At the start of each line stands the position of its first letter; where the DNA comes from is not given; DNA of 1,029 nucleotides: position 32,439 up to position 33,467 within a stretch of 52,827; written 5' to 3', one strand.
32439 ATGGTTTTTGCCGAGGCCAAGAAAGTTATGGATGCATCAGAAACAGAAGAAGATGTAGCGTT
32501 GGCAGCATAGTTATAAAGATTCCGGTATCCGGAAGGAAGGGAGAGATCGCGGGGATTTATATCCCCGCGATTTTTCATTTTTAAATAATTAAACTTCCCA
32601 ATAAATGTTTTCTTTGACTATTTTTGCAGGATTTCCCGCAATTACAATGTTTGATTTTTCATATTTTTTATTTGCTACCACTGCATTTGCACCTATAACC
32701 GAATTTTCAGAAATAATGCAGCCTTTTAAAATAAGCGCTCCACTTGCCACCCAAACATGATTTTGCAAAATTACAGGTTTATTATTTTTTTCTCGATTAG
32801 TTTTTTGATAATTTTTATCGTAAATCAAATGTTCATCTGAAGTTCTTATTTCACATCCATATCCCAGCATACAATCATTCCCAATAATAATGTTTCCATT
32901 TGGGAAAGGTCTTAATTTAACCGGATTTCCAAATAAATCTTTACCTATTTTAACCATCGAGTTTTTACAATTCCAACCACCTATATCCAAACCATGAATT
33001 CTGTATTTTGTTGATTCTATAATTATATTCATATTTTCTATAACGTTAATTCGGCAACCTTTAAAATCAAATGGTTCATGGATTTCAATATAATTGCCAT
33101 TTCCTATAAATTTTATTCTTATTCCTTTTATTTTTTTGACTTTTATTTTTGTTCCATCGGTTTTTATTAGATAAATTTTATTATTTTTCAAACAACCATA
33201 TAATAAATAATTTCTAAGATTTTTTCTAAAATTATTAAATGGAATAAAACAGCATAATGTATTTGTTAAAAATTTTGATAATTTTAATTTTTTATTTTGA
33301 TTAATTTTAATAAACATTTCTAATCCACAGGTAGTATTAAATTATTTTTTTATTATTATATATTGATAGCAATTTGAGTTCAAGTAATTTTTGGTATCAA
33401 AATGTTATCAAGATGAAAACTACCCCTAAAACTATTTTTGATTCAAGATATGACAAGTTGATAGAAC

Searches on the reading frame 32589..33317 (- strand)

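Call 43: search_protein_families(library=pfam, proteins=[window:32589-33317:-], max_evalue=0.01)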
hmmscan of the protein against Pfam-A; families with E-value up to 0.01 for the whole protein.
window:32589-33317:- (242 aa): 2 families
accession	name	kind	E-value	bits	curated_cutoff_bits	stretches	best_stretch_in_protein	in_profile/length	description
PF00132.30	Hexapep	-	7.8e-08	32.1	27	1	182-216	2-36/36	Bacterial transferase hexapeptide (six repeats)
PF25084.1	LbH_EIF2B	-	0.00041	20.8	54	1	143-213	39-104/105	EIF2B subunit epsilon LbH domain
